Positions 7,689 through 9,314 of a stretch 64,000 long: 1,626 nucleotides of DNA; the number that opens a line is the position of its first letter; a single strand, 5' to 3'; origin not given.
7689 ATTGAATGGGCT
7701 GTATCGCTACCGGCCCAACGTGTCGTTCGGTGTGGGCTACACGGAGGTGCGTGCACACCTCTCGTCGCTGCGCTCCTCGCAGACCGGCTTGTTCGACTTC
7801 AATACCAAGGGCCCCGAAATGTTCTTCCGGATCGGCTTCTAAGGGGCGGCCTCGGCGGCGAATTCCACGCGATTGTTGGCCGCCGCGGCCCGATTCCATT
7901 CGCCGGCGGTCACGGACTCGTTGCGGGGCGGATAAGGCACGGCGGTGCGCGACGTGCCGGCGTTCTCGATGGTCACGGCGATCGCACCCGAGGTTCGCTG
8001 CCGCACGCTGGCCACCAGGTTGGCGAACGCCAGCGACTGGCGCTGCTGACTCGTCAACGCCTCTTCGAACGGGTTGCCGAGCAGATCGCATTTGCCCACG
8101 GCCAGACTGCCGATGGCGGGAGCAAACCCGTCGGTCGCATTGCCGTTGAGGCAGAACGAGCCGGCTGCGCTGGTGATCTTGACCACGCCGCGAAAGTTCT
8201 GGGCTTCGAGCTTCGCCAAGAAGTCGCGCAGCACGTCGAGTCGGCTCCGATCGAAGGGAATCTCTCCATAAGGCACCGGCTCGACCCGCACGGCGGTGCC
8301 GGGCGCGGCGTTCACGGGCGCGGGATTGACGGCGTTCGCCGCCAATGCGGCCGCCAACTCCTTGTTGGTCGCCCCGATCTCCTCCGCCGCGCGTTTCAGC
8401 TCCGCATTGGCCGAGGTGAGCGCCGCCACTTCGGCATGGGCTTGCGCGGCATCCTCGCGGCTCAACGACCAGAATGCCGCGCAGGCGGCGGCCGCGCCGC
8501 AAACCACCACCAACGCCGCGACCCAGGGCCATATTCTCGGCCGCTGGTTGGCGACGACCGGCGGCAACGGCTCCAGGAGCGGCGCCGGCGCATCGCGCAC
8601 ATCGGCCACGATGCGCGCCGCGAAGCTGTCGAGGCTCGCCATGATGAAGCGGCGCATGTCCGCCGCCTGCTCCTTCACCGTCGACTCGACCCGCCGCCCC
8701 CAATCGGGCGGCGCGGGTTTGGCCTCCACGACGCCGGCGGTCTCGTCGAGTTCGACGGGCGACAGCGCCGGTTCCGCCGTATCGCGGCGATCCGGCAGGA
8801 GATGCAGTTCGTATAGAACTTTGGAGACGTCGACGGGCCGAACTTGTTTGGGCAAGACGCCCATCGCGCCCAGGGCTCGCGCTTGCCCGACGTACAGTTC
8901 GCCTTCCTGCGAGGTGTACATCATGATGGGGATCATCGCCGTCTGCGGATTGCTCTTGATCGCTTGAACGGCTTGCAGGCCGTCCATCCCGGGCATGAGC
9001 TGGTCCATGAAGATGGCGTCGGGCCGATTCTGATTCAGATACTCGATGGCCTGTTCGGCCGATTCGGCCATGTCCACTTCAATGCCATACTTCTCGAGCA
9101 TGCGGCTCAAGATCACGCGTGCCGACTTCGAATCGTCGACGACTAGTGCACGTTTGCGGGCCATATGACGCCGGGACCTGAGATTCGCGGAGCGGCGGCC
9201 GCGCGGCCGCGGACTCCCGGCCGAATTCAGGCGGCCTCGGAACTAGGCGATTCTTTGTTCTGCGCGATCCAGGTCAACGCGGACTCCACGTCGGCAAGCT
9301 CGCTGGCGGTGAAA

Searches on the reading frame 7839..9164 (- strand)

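Call 53: search_protein_families(library=ncbifam, proteins=[window:7839-9164:-], max_evalue=1e-10)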
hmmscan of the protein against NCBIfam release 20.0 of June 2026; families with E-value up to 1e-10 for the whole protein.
window:7839-9164:- (441 aa): 20 families
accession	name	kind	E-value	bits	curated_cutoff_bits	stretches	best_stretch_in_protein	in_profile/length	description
NF007135.0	PRK09581.1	equivalog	5.1e-16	58.5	474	1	5-87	4-86/457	PleD family two-component system response regulator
NF001965.0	PRK00742.1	subfamily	6e-16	58.6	293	1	4-111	4-112/357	chemotaxis-specific protein-glutamate methyltransferase CheB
TIGR01818.1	ntrC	equivalog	1.3e-14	53.9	558.6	1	7-117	2-107/463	nitrogen regulation protein NR(I)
TIGR02154.1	PhoB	equivalog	1.5e-14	53.8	296.2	1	4-89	3-88/226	phosphate regulon transcriptional regulator PhoB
NF008469.0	PRK11361.1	equivalog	1.6e-13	50.2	714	1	2-92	3-92/461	acetoacetate metabolism transcriptional regulator AtoC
NF053854.1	RespRegPhoBBctds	equivalog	2.4e-13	50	270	1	7-100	2-94/225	two-component system response regulator PhoB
NF008318.0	PRK11107.1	equivalog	3.6e-13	48.5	890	1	6-187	670-846/920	two-component sensor histidine kinase BarA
NF041367.1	CheY_Halo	equivalog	5.9e-13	49.2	200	1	7-113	2-106/114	chemotaxis protein CheY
NF008176.1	PRK10923.1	equivalog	7.5e-13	47.9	620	1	1-108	1-106/469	nitrogen regulation protein NR(I)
NF011874.0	PRK15347.1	equivalog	1.5e-12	46.4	852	1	6-75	693-762/921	two component system sensor kinase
NF009206.0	PRK12555.1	subfamily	2.4e-12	46.5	342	1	6-104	3-102/340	chemotaxis-specific protein-glutamate methyltransferase CheB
NF045944.1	ResRegRpaBCyano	equivalog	3.2e-12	46.3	330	1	7-85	1-76/229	response regulator transcription factor RpaB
NF052313.1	T9SS_RR_PorX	equivalog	3.3e-12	46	300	1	22-112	19-107/513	T9SS response regulator signal transducer PorX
NF052596.1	RR_EAL_PvrR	equivalog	3.3e-12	45.7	580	1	2-127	2-131/398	response regulator cyclic di-GMP phosphodiesterase PvrR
NF007969.0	PRK10693.1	equivalog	3.4e-12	46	329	1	2-111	6-113/337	two-component system response regulator RssB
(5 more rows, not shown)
